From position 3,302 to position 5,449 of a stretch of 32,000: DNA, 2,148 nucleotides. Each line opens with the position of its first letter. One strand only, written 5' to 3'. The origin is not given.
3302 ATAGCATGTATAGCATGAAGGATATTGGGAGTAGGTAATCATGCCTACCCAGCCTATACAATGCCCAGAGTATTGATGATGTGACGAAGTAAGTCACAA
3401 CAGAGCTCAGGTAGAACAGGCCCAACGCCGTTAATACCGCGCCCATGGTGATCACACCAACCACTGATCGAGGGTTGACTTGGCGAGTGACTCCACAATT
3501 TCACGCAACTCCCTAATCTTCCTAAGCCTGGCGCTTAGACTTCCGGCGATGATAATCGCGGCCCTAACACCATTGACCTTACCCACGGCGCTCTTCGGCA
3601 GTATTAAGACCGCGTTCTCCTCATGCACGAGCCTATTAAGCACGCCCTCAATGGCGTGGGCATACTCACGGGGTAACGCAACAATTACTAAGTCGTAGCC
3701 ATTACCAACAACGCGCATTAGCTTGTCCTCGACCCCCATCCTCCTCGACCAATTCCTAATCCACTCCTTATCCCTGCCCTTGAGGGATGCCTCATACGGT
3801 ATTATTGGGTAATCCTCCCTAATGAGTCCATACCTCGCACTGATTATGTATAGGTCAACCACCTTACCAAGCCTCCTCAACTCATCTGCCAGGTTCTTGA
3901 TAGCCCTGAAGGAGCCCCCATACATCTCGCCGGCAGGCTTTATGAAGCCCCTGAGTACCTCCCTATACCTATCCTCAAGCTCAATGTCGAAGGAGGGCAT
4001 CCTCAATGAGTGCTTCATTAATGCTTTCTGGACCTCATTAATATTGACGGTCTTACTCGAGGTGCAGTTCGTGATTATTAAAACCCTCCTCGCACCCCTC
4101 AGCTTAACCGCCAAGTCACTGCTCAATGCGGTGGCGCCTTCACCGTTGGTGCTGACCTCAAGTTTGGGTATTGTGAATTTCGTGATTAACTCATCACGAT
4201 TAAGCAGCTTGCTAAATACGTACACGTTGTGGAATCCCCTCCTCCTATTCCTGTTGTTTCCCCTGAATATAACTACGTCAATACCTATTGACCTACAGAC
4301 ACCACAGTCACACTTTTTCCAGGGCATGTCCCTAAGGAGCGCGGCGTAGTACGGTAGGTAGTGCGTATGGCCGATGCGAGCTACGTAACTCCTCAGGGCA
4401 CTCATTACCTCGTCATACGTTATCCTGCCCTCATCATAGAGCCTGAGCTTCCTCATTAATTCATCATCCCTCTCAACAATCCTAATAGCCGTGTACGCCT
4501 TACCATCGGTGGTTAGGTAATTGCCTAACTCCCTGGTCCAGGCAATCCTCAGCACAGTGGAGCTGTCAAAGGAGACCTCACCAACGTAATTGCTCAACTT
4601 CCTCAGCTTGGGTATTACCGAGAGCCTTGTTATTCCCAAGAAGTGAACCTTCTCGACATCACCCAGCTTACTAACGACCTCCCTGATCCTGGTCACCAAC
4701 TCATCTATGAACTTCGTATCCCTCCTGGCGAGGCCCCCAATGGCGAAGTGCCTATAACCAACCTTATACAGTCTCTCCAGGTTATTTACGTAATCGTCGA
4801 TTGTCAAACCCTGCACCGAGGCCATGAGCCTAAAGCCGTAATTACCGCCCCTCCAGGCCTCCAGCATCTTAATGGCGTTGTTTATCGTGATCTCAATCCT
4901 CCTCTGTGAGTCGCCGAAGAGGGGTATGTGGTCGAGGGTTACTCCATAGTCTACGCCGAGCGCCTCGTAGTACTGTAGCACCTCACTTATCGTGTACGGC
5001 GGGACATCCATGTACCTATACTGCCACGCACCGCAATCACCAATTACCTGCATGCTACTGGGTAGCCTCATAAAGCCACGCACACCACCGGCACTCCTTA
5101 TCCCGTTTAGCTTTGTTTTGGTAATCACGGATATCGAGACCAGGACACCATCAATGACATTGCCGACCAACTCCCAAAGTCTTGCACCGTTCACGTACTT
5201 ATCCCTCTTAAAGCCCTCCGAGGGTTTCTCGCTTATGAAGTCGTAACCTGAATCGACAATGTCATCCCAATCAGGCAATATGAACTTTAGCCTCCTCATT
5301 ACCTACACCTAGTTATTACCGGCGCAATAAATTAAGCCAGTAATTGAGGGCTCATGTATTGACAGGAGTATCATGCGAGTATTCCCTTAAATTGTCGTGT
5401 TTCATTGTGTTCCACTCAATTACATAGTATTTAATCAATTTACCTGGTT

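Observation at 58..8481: Candidate novel archaeal defence island combining DISARM-like and Dpd-like (7-deazaguanine DNA modification) parts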

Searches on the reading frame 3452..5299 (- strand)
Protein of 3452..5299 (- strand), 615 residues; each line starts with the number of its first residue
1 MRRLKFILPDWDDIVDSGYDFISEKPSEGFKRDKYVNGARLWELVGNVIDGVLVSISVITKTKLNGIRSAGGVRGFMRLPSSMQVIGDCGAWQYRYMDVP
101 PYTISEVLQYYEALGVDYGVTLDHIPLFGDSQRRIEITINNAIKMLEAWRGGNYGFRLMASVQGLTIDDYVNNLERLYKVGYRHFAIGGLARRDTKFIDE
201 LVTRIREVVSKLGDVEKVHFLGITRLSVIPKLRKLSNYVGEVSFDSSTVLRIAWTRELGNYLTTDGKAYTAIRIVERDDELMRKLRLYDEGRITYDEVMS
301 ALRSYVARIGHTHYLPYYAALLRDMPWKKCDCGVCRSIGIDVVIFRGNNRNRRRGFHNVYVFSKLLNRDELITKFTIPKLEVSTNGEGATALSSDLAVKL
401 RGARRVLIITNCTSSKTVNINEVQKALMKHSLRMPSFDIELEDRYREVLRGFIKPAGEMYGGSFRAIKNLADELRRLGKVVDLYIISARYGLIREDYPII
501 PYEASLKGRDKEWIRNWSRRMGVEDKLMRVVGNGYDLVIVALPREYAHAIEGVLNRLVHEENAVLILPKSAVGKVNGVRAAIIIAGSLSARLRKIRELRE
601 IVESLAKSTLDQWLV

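Call 3: search_protein_families(library=pfam, proteins=[window:3452-5299:-], max_evalue=1)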
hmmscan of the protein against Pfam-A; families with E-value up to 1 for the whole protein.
window:3452-5299:- (615 aa): 3 families
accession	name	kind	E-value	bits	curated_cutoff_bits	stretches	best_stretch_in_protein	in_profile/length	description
PF21818.3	DUF6884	-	4.7e-07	30.5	30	1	455-555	16-111/135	Family of unknown function (DUF6884)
PF01702.25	TGT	-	4.1e-05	23.3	26.3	1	102-232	113-245/357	Queuine tRNA-ribosyltransferase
PF17910.6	FeoB_Cyto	-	0.018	15.9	23.4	0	267-298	26-57/90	FeoB cytosolic helical domain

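Call 4: search_protein_families(library=padloc, proteins=[window:3452-5299:-], max_evalue=1)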
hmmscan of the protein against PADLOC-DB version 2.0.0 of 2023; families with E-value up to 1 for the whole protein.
window:3452-5299:- (615 aa): 8 families
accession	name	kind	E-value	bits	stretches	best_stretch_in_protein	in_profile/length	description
PDLC02807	DpdA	-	6.7e-76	253.7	2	4-278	1-289/417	DpdA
PDLC02808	DpdA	-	3.7e-37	126.3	2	86-281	1-200/317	DpdA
PDLC02810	DpdA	-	9.5e-32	108.2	2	280-379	107-211/224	DpdA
PDLC02809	DpdA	-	2.2e-21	74.5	1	1-191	1-209/210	DpdA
PDLC02815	DpdC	-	1.9e-09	35.4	1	403-559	4-168/312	DpdC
PDLC04712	PDC-M57A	-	1.3e-06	26.8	1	480-554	41-113/138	-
PDLC02817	DpdC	-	1.1e-05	22.9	1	404-577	2-181/299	DpdC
PDLC02818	DpdC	-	1.3e-05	22.6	1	406-511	4-108/319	DpdC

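Call 6: search_protein_families(library=ncbifam, proteins=[window:3452-5299:-], max_evalue=0.1)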
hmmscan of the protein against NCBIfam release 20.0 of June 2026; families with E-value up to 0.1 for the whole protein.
window:3452-5299:- (615 aa): 2 families
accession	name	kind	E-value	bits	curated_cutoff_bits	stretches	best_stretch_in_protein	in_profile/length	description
NF041059.1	DpdA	equivalog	5.5e-82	275.8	200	2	4-279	1-289/406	tRNA-guanine transglycosylase DpdA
TIGR00432.2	arcsn_tRNA_tgt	equivalog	5.2e-08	31.7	350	1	61-250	62-249/441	tRNA guanosine(15) transglycosylase TgtA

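Call 7: find_encoding_contigs(protein=window:3452-5299:-, flank=10000, max_places=6)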
Protein window:3452-5299:- (615 aa): 3 contigs read that carry it; 3 places shown.
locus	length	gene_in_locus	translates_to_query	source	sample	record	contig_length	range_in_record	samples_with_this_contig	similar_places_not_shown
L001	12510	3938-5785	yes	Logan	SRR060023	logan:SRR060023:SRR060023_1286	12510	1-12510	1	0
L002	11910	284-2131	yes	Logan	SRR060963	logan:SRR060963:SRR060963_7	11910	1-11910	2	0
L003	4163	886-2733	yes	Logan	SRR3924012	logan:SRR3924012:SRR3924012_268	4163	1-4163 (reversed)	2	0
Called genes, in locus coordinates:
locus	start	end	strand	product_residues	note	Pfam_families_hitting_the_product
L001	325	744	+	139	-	-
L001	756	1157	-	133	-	-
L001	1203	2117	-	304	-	PF01702:TGT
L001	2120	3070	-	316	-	PF01637:ATPase_2, PF10923:BrxC_BrxD (weak)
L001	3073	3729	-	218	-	-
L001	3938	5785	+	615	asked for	PF21818:DUF6884 (weak)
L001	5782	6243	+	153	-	PF02592:Vut_1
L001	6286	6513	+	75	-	-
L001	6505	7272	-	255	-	PF13091:PLDc_2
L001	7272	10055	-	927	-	-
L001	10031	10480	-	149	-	-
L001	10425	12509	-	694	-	?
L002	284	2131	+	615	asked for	PF21818:DUF6884 (weak)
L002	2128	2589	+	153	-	PF02592:Vut_1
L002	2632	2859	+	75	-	-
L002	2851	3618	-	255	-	PF13091:PLDc_2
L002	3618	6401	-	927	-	-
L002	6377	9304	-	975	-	PF00270:DEAD, PF00271:Helicase_C (weak)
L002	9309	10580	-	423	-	-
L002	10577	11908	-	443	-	?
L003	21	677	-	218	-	-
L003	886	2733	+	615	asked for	PF21818:DUF6884 (weak)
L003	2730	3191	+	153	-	PF02592:Vut_1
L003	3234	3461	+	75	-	-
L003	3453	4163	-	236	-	?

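Call 12: search_protein_families(library=padloc, proteins=[L002:3618-6401:-, L002:6377-9304:-, L002:9309-10580:-, L002:10577-11833:-], max_evalue=1)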
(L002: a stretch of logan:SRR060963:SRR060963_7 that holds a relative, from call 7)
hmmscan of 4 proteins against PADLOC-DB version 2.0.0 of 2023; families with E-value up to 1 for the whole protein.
L002:3618-6401:- (927 aa): 1 family
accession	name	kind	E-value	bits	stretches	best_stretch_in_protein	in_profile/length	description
PDLC02896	DpdJ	-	0.0027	13.4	1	4-57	768-817/1487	DpdJ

L002:6377-9304:- (975 aa): 57 families (the best 25 are shown)
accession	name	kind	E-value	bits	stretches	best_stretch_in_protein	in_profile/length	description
PDLC02896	DpdJ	-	3.1e-40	135.8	2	269-695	149-514/1487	DpdJ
PDLC02895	DpdJ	-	2.3e-28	95.7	1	313-873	868-1352/2112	DpdJ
PDLC02893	DpdJ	-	8.4e-21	71.6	2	268-655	143-483/876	DpdJ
PDLC03960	SngC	-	9e-16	55.7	2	805-856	320-371/720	-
PDLC02503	BrxHI|BrxHII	-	8.7e-15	52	2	804-847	300-343/698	BrxHI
PDLC01710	Cas3a1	-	6e-13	46.1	2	799-846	500-544/745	Cas3_1_CAS-I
PDLC02570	DrmA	-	1.3e-12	45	3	803-846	582-625/851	DrmA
PDLC02898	DpdJ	-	1e-11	42.4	1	268-652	143-477/506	DpdJ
PDLC00938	Cas3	-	1.7e-11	42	2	313-411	2-86/358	CRISPR-associated helicase Cas3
PDLC00013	DruE1|DruE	-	3.4e-11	39.8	2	313-376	110-170/1776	SNF2 family N-terminal domain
PDLC01769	Cas3g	-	8.2e-11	39.3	2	794-846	325-369/836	-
PDLC02569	DrmA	-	8.2e-11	38.4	2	801-846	828-873/1095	DrmA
PDLC01252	Cas3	-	1.9e-10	38.7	2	803-857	248-299/324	CAS-I; effector_G3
PDLC00937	Cas3d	-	2.7e-09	34.7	2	308-413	12-98/357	"CRISPR-associated helicase Cas3, subtype CYANO"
PDLC02897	DpdJ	-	5.2e-09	32.4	1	794-857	402-462/1570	DpdJ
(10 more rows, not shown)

L002:9309-10580:- (423 aa): 4 families
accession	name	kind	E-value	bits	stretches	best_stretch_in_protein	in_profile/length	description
PDLC00006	DruC1|DruC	-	0.02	11.3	1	283-362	198-278/626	Unknown function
PDLC00512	JetC1|JetC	-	0.024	10.6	1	280-389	370-483/1123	DUF3584 domain; MukB-like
PDLC01664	Cas12c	-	0.17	7.6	0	11-80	411-476/1163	Cas12c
PDLC00696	Effector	-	0.46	8.1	1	288-363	66-144/189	2TM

L002:10577-11833:- (418 aa): 5 families
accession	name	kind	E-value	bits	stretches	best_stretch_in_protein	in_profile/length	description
PDLC00637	ZorA2|ZorA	-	3.2e-07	27.5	1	174-349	238-411/420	MotA/ExbB/TolQ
PDLC04406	PDC-M09A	-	0.054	10.9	0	283-394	10-116/330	-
PDLC00006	DruC1|DruC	-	0.07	9.6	2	284-408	202-326/626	Unknown function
PDLC02413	Aga_Nuclease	-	0.078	10.2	1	192-251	96-155/267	-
PDLC01576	Csm2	-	0.43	9.2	1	103-146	21-64/87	CAS-III-A; effector_SS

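Call 13: search_protein_families(library=pfam, proteins=[L002:3618-6401:-, L002:6377-9304:-, L002:9309-10580:-, L002:10577-11833:-], max_evalue=1)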
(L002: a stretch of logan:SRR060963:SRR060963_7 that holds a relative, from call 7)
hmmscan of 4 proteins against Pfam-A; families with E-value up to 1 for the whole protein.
L002:3618-6401:- (927 aa): 2 families
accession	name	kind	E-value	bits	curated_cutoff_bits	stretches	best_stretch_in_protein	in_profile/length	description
PF09369.15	MZB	-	0.049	14.8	24.2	1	540-594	1-57/80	MrfA Zn-binding domain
PF05073.17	Baculo_p24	-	0.083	13.2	21.3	1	387-447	65-128/160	Baculovirus P24 capsid protein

L002:6377-9304:- (975 aa): 6 families
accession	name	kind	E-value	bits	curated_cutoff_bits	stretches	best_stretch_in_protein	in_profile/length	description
PF00270.35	DEAD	-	1.6e-13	51.2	26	2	313-385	17-77/167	DEAD/DEAH box helicase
PF00271.37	Helicase_C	-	1.7e-07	31.9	23.5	1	802-845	65-108/110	Helicase conserved C-terminal domain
PF22590.2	Cas3-like_C_2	-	0.00018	22.2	27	1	794-845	56-103/106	CRISPR-associated nuclease/helicase Cas3, C-terminal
PF04851.21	ResIII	-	0.00044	20.6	22.5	1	312-365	25-65/164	Type III restriction enzyme, res subunit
PF13102.12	Phage_int_SAM_5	-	0.035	14.9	22.3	1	228-277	38-85/98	Phage integrase SAM-like domain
PF23696.1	YneP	-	0.33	11.2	27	0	935-946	26-37/40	YneP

L002:9309-10580:- (423 aa): 17 families
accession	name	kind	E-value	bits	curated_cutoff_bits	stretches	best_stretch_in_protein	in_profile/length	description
PF25034.1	Spectrin_SYNE1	-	0.0052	16.9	35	1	295-363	17-84/188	Nesprin-1, spectrin repeats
PF09177.16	STX6_10_61_N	-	0.0055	17.6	29.4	0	11-44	36-69/99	Syntaxin 6/10/61, N-terminal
PF01765.24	RRF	-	0.018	15.3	29.7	1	272-339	88-153/164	Ribosome recycling factor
PF04157.22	EAP30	-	0.027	14.6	26.8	0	13-47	13-47/219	EAP30/Vps36 family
PF18074.6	PriA_C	-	0.075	14.3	26.9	0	296-361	14-82/95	Primosomal protein N C-terminal domain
PF07464.16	ApoLp-III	-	0.075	13.6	36.3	1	279-362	24-99/146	Apolipophorin-III precursor (apoLp-III)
PF10534.14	CRIC_ras_sig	-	0.088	13.4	22.5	0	12-45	22-55/93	Connector enhancer of kinase suppressor of ras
PF08649.15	DASH_Dad1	-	0.11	13.1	31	1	283-322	3-43/55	DASH complex subunit Dad1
PF07303.18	Occludin_ELL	-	0.13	13.5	31.2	0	297-359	7-89/101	Occludin homology domain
PF11887.13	Mce4_CUP1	-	0.19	11.7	32.6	0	7-33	66-92/222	Cholesterol uptake porter CUP1 of Mce4, putative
PF14361.12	RsbRD_N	-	0.37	11.9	24.3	0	308-355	29-74/104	RsbT co-antagonist protein rsbRD N-terminal domain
PF18186.6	SLATT_4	-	0.38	10.9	27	1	292-363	61-135/165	SMODS and SLOG-associating 2TM effector domain family 4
PF25450.1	Rab11-FIP3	-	0.45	11.2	31.9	1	280-333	36-90/125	Rab11-FIP3-like domain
PF07817.19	GLE1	-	0.53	10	24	0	297-371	17-83/250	GLE1-like protein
PF06009.19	Laminin_II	-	0.54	10.7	33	0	7-44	22-59/138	Laminin Domain II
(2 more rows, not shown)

L002:10577-11833:- (418 aa): 20 families
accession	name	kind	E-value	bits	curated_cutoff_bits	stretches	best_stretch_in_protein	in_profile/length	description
PF06103.16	DUF948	-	0.0054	17.3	37.2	0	203-256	20-73/89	Bacterial protein of unknown function (DUF948)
PF10372.14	CdaS_N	-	0.016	15.7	27.2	1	191-233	12-54/69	Diadenylate cyclase CdaS, N-terminal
PF09660.15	DUF2397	-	0.02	14.2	28.5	1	337-410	90-161/483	Protein of unknown function (DUF2397)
PF01450.25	KARI_C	-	0.046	14.5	29.1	1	45-119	44-122/144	Ketol-acid reductoisomerase, C-terminal domain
PF16506.10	DiSB-ORF2_chro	-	0.049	14.2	30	1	196-312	179-234/238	Putative virion glycoprotein of insect viruses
PF24611.2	Spectrin_Anc-1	-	0.053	14.2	33.2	1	284-325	20-61/115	Nuclear anchorage protein 1, spectrin-like repeat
PF09177.16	STX6_10_61_N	-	0.059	14.3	29.4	0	362-390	44-72/99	Syntaxin 6/10/61, N-terminal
PF10374.15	EST1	-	0.065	14.1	25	1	43-148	11-110/135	Telomerase activating protein Est1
PF06009.19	Laminin_II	-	0.078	13.4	33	1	175-239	46-109/138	Laminin Domain II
PF23854.1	DUF7217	-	0.08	13.1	29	1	184-236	154-207/238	Domain of unknown function (DUF7217)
PF15011.11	CA109-like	-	0.1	12.9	27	0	284-374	50-132/161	Ribosome biogenesis protein C1orf109-like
PF16342.10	DUF4972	-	0.11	12.8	28.8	0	369-409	78-113/128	Domain of unknown function (DUF4972)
PF09969.14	DUF2203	-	0.12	13.5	24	0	35-66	47-78/122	Uncharacterized conserved protein (DUF2203)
PF08702.15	Fib_alpha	-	0.42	11.2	29.9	1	287-388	22-124/143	Fibrinogen alpha/beta chain family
PF10046.14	BLOC1_2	-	0.55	11.1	33.4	0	202-255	2-55/96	Biogenesis of lysosome-related organelles complex-1 subunit 2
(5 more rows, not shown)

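Call 30: search_solved_structures(query=window:3452-5299:-, max_evalue=0.01, show_alignments=2)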
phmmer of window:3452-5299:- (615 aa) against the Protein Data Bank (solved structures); distinct sequences matched with E-value up to 0.01: 1.
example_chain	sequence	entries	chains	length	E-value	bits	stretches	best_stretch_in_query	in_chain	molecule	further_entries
7ui4_A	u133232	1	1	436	9.4e-51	175.9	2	1-286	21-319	DNA-guanine transglycosylase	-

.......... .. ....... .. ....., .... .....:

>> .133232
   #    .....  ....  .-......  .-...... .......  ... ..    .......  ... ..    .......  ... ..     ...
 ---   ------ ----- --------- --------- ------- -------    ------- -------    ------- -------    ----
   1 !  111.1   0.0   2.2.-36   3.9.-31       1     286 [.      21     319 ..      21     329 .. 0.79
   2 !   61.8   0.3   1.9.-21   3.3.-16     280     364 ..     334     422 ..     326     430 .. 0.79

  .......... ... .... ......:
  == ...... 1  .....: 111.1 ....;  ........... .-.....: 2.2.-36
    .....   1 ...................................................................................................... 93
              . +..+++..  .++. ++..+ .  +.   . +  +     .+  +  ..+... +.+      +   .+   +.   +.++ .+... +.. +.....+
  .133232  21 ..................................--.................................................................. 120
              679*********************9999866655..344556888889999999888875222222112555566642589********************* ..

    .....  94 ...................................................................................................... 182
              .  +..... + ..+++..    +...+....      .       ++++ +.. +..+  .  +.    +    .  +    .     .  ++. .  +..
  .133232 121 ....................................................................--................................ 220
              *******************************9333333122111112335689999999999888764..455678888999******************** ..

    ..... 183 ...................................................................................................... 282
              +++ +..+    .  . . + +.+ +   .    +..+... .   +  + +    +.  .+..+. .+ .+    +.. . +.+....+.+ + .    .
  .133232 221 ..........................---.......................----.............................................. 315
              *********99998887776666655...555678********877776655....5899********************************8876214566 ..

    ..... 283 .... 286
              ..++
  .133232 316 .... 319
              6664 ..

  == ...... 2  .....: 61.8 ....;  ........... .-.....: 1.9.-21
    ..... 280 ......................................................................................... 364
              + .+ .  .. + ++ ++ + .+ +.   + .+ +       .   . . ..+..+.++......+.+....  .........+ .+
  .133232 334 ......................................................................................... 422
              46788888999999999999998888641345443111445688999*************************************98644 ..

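Call 33: find_related_loci(query=A1, collection=genome_contigs, flank=10000)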
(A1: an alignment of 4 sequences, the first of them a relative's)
Query A1 (975 aa) in genome_contigs; peptide patterns used: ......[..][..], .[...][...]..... (x = any residue, [..] = any of these).
185 stretches matched a pattern; 51 encode a relative of the query (tblastn E <= 1e-3); 51 distinct loci.
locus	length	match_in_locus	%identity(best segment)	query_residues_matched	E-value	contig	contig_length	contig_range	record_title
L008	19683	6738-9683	71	1-970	0e+0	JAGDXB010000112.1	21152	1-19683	MAG: Vulcanisaeta sp. isolate KMA_Bin30 NODE_751_length_21152_cov_4.089397, whole genome shotgun sequence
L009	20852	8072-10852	49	26-972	0e+0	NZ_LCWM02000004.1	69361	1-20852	Thermoproteus sp. CP80 NODE_14_length_69361_cov_86.4489_ID_1681154, whole genome shotgun sequence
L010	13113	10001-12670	40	21-967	0e+0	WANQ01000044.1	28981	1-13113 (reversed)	MAG: Pyrodictiaceae archaeon isolate S141_63_esom k151_95148, whole genome shotgun sequence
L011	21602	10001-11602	24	314-975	7e-23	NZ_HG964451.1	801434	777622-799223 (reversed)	Mycolicibacterium austroafricanum strain DSM 44191, whole genome shotgun sequence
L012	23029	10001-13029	29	271-846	4e-16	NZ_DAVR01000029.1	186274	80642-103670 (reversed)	MAG: Archaeoglobus sp. UBA230 UBA230_contig_38, whole genome shotgun sequence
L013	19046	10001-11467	25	275-857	9e-22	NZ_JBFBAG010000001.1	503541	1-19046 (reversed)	Amycolatopsis sp. NPDC051371 NPDC051371_122_D7.ctg-0001, whole genome shotgun sequence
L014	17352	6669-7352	28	658-863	2e-8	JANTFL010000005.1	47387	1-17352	MAG: Sediminispirochaeta sp. isolate bin10011 c_000000000335, whole genome shotgun sequence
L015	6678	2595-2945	26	766-872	5e-7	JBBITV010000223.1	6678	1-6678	MAG: Chloroflexota bacterium isolate RSS170216_bin_404 NODE_10744_length_6678_cov_4.058735, whole genome shotgun sequenc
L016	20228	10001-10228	34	776-846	6e-7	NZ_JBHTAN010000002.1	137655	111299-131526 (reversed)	Natronoarchaeum sp. GCM10025321 strain FCH23 tig00000146_pilon, whole genome shotgun sequence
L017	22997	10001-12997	29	277-846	7e-7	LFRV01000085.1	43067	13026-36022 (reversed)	MAG: Clostridiales bacterium DTU069 scaffold7759, whole genome shotgun sequence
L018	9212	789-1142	33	745-863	3e-7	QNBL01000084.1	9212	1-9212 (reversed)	MAG: Spirochaetes bacterium isolate B11_G9 B11_Guay9_scaffold_10096, whole genome shotgun sequence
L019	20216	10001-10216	35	780-846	2e-6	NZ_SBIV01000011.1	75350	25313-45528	Halorussus marinus strain LYG-36 Scaffold11_1, whole genome shotgun sequence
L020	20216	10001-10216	35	780-846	2e-6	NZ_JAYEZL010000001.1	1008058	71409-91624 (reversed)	Halobacterium yunchengense strain YCN1 Scaffold1_1, whole genome shotgun sequence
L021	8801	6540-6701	37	804-857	4e-6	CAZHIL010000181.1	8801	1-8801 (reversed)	MAG TPA_asm: uncultured Albidovulum sp. isolate SRP338948_co1_60 genome assembly, contig: k141_11537, whole genome shotg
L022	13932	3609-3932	31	766-846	5e-6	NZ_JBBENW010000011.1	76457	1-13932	Salinibaculum salinum strain YCN56 Scaffold7_3, whole genome shotgun sequence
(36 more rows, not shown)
